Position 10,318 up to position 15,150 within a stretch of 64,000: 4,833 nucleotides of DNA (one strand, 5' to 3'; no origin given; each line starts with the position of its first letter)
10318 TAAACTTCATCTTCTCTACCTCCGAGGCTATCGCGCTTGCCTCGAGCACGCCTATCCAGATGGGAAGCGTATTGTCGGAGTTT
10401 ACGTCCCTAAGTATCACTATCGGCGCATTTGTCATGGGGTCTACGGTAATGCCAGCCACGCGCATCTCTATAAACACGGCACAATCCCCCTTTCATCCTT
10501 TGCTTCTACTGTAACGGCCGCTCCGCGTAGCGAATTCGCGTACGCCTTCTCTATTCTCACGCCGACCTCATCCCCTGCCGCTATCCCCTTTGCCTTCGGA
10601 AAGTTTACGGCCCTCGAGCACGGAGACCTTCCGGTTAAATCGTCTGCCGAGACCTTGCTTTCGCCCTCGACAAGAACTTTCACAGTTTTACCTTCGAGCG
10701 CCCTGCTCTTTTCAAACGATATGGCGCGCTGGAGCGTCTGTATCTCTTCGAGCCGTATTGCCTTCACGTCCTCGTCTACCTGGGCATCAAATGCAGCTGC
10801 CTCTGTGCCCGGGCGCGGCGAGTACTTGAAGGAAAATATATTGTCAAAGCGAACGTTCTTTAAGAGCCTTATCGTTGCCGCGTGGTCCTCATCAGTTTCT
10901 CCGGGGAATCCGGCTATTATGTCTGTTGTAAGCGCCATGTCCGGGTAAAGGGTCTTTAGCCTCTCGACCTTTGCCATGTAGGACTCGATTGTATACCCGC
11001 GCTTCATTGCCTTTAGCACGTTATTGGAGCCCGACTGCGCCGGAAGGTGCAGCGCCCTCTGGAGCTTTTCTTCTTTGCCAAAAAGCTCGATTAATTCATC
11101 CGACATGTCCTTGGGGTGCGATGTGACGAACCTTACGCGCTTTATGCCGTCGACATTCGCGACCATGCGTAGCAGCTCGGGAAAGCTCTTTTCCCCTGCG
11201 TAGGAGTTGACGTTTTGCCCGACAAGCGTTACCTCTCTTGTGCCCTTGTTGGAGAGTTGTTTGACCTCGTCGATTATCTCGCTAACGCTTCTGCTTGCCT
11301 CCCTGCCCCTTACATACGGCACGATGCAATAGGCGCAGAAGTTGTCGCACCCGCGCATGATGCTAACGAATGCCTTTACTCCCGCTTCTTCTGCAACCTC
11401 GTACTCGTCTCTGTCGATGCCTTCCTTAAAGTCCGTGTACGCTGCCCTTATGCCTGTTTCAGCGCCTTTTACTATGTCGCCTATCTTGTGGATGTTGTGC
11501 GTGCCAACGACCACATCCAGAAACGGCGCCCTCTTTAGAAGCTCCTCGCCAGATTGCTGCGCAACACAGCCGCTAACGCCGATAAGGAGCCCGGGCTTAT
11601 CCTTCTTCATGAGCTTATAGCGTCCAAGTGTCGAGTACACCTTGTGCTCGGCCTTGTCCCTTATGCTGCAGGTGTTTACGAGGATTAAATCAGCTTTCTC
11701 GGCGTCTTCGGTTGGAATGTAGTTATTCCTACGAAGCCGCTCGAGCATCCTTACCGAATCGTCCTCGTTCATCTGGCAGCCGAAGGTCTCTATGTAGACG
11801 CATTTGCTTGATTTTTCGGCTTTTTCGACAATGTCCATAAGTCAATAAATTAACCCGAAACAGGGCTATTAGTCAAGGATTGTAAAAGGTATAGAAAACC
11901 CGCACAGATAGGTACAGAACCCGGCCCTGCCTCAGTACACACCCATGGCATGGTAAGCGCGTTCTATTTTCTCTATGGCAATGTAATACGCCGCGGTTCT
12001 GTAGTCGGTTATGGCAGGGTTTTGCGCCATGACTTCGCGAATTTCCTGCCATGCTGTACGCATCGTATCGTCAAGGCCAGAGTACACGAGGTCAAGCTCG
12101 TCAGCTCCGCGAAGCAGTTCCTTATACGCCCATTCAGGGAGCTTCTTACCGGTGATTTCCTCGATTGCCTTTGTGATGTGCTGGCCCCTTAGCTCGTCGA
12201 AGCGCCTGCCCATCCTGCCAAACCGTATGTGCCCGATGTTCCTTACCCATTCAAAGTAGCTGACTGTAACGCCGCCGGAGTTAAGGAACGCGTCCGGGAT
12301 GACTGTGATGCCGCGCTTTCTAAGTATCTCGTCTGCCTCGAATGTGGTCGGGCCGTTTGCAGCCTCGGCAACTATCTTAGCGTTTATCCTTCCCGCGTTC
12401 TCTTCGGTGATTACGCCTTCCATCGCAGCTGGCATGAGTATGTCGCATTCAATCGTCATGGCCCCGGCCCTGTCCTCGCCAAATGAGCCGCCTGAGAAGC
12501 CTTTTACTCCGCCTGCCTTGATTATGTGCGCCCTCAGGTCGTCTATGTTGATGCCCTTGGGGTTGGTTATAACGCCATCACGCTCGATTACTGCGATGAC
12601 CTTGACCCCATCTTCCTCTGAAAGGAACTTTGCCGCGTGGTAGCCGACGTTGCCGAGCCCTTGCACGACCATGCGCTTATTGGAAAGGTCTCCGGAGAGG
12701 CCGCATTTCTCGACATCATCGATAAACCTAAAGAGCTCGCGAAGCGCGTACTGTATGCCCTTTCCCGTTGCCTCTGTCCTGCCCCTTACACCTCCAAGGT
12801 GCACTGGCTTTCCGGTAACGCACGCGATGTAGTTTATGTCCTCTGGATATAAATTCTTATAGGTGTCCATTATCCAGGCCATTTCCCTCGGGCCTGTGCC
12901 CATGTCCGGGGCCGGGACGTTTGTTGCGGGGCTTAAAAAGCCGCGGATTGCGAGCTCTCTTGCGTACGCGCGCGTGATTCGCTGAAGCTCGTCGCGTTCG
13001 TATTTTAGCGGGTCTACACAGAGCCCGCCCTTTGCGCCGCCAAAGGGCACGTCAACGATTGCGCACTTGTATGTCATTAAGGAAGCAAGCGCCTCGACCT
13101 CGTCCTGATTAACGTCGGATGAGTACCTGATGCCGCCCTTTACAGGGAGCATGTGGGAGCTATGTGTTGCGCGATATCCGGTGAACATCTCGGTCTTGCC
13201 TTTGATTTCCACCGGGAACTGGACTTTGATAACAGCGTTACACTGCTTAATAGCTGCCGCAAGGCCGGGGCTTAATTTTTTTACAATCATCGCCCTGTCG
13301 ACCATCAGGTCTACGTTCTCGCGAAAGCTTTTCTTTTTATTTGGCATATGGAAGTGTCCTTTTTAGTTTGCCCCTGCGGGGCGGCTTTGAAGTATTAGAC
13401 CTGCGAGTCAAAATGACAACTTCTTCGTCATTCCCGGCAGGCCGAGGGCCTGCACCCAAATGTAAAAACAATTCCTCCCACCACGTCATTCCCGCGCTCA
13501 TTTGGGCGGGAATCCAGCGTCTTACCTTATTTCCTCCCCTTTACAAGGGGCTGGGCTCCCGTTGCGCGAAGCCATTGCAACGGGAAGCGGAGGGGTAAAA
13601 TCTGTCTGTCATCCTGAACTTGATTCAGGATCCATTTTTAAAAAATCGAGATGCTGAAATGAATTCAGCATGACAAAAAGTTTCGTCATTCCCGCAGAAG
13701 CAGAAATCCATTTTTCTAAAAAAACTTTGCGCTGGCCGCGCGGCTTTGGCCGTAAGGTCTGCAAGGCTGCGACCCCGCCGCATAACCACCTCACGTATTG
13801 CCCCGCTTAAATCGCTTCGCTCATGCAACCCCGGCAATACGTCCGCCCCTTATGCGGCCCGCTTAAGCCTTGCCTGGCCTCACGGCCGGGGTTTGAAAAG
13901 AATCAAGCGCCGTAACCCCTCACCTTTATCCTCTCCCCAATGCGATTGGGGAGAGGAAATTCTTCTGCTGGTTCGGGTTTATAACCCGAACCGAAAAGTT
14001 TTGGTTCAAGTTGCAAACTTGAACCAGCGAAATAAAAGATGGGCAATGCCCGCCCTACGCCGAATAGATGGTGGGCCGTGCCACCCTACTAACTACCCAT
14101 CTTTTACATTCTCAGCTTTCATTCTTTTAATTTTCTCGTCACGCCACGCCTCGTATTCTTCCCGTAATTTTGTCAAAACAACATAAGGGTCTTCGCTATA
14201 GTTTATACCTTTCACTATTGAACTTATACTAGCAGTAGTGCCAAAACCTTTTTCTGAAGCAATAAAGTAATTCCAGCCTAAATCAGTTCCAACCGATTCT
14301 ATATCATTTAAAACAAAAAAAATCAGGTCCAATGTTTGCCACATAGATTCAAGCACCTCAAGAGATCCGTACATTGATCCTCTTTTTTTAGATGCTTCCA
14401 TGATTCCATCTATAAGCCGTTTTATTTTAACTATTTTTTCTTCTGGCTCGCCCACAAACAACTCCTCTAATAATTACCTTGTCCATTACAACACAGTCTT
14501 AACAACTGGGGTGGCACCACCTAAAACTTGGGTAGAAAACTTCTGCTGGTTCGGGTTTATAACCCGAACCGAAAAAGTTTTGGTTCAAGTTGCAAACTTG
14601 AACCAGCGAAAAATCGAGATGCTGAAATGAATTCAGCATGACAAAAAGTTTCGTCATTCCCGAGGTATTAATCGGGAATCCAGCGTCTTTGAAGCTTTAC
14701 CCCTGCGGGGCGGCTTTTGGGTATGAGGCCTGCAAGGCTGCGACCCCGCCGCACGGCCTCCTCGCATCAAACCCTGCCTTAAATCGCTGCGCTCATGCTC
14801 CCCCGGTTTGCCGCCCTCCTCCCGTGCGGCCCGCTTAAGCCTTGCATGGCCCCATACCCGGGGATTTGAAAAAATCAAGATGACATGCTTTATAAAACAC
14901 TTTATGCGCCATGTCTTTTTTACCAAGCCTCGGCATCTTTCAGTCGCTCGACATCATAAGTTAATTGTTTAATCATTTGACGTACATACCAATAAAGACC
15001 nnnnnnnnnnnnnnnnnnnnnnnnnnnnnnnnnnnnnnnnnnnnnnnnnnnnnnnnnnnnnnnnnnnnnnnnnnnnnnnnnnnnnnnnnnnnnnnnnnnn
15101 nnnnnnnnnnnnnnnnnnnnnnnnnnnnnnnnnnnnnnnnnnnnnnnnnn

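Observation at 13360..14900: Mosaic of palindromic repeat modules with compensatory base changes between copies - candidate structured RNA or mobile structured element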

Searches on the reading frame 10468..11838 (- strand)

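Call 7: search_protein_families(library=pfam, proteins=[window:10468-11838:-], max_evalue=0.01)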
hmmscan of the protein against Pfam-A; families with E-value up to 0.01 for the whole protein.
window:10468-11838:- (456 aa): 3 families
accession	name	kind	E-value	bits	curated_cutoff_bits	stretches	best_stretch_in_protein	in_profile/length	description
PF00919.26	UPF0004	-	8.7e-31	106.3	27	1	14-112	2-98/98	Uncharacterized protein family UPF0004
PF04055.27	Radical_SAM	-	2.6e-29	103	29.5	1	158-326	1-166/166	Radical SAM superfamily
PF01938.26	TRAM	-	3.1e-12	46.6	21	1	380-442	2-61/61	TRAM domain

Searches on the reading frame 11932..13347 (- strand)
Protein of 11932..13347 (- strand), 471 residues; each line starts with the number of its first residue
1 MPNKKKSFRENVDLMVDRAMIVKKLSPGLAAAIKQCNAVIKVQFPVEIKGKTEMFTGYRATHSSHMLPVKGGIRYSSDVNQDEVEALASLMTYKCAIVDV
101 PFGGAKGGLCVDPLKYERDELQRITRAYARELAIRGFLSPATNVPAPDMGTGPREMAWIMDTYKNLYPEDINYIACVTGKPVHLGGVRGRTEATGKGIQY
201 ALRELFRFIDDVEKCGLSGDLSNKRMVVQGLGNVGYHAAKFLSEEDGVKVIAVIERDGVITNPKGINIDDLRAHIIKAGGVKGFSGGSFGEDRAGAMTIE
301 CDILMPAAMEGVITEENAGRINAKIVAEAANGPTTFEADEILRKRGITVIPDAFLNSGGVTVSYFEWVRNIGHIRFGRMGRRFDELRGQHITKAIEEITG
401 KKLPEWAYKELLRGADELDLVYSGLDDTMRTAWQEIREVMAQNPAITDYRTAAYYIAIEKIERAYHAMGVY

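Call 7: search_protein_families(library=pfam, proteins=[window:11932-13347:-], max_evalue=0.01)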
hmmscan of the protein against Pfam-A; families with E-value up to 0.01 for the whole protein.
window:11932-13347:- (471 aa): 3 families
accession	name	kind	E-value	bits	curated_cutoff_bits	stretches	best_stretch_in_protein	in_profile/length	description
PF00208.27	ELFV_dehydrog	-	2.8e-53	181.5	23.4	1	185-374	1-188/241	Glutamate/Leucine/Phenylalanine/Valine dehydrogenase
PF02812.23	ELFV_dehydrog_N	-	5.9e-49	165.5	25.3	1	38-164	3-128/129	Glu/Leu/Phe/Val dehydrogenase, dimerisation domain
PF05088.18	Bac_GDH_CD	-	0.0014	17.7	22.8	0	69-143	85-160/497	Bacterial NAD-glutamate dehydrogenase, catalytic domain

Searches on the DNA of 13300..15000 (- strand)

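Call 32: search_rna_families(source=window, start=13300, end=15000, threshold=evalue, max_evalue=10)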
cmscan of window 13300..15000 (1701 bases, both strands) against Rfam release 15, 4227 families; matches with E-value up to 10: 18.
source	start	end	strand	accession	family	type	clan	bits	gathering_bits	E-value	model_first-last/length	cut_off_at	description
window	14583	14638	-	RF02843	RefA5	Gene; antisense;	-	22.1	91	0.15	1-68/68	no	Enterococcus sRNA A5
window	13969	14026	+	RF03743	MIR7696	Gene; miRNA;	-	21.7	83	0.46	1-88/88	no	MIR7696 microRNA precursor family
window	14547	14605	+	RF03743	MIR7696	Gene; miRNA;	-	21.7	83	0.46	1-88/88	no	MIR7696 microRNA precursor family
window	14406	14605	-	RF01578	RUF1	Gene; sRNA;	-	21.1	70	0.3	1-264/264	no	Plasmodium RNA of unkown function RUF1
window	13608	13674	+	RF03665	MIR4359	Gene; miRNA;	-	20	75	1.6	1-67/67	no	MIR4359 microRNA precursor family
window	13979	14015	-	RF00700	mir-375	Gene; miRNA;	-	19.8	46.7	0.2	1-67/67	no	mir-375 microRNA precursor family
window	14557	14594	-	RF00700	mir-375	Gene; miRNA;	-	19.8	46.7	0.21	1-67/67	no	mir-375 microRNA precursor family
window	14297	14398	-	RF02719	sca_ncR20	Gene; snRNA; snoRNA; scaRNA;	-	19.2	127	8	1-104/104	no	Small Cajal body specific RNA ncR20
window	13969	14026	-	RF03743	MIR7696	Gene; miRNA;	-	19.1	83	2.2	1-88/88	no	MIR7696 microRNA precursor family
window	13487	13582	-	RF02950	D12-methyl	Gene; sRNA;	-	18.4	57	1.9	1-64/64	no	D12-methyl RNA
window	13496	13730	-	RF02149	MESTIT1_2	Gene; lncRNA;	-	17.6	80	3.8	1-235/235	no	MEST intronic transcript 1, antisense RNA conserved region 2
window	14548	14583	-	RF02869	ncS025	Gene; sRNA;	-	16.6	46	6.2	43-77/85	no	Burkholderia sRNA 25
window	13635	13671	+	RF01343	CRISPR-DR33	Gene; CRISPR;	-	15.9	39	6.4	1-37/37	no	CRISPR RNA direct repeat element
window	13328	13378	-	RF02098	DGCR5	Gene; lncRNA;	-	15.6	50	9.1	1-49/49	no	DiGeorge syndrome critical region gene 5 conserved region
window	14547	14641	+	RF01578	RUF1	Gene; sRNA;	-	15.2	70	6.9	1-264/264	no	Plasmodium RNA of unkown function RUF1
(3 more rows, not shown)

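Call 33: search_rna_families(source=L003, threshold=gathering)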
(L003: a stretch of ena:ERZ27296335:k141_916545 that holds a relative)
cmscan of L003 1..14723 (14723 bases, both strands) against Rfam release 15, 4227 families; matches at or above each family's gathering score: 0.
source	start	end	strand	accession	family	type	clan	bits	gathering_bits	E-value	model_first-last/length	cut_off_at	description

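Call 36: search_dna_similar(query=window:13722-13960:-, collection=plasmids, mode=distant, max_evalue=0.01)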
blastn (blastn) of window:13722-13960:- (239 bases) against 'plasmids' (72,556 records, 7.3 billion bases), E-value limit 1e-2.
No match.

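Call 37: search_dna_similar(query=window:13722-13960:-, collection=phages, mode=distant, max_evalue=0.01)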
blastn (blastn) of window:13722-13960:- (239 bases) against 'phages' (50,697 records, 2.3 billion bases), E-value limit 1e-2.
No match.

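Call 71: build_rna_model(alignment_id=A3, structure=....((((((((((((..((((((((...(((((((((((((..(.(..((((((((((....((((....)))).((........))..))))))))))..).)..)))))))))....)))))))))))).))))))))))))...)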
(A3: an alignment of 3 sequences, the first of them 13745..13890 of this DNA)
Model R1 built from alignment A3 (3 sequences, 148 columns); structure: as given.
model positions 147; base pairs 51; branch points 1; effective number of sequences 0.64; information 0.591 bits per position. Calibrated on 0.2 Mb of random sequence (short: E-values are rough).
structure used (alignment columns):
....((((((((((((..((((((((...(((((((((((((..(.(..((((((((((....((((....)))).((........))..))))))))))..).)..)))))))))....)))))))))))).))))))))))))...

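Call 72: search_with_rna_model(model_id=R1, sources=[window, L003, L007, L008, L009, L010], max_evalue=10)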
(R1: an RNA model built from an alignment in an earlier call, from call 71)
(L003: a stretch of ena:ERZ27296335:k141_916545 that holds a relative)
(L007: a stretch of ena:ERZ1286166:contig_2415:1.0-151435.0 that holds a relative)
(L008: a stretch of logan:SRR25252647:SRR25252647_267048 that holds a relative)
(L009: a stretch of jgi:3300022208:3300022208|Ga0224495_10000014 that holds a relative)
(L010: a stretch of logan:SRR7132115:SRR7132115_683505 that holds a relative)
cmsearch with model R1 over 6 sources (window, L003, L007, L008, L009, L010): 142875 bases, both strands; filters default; matches with E-value up to 10: 6.
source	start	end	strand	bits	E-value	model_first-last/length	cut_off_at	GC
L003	5017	5163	+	168.8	6.5e-42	1-147/147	no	0.67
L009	11810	11956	+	168.8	6.5e-42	1-147/147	no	0.67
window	13745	13890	-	164.9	6.8e-41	1-147/147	no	0.63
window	14716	14862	-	164.1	1.1e-40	1-147/147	no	0.67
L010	7852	7998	+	164.1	1.1e-40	1-147/147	no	0.67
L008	15862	15904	+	9.6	3.9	1-147/147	no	0.74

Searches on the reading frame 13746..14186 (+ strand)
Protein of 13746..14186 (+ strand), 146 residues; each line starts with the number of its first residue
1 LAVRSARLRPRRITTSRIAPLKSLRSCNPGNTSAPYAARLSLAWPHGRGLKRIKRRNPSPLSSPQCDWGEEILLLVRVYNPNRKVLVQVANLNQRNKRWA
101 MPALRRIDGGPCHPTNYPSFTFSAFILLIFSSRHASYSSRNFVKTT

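Call 7: search_protein_families(library=pfam, proteins=[window:13746-14186:+], max_evalue=0.01)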
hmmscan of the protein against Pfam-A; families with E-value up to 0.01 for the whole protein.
window:13746-14186:+ (146 aa): 0 families
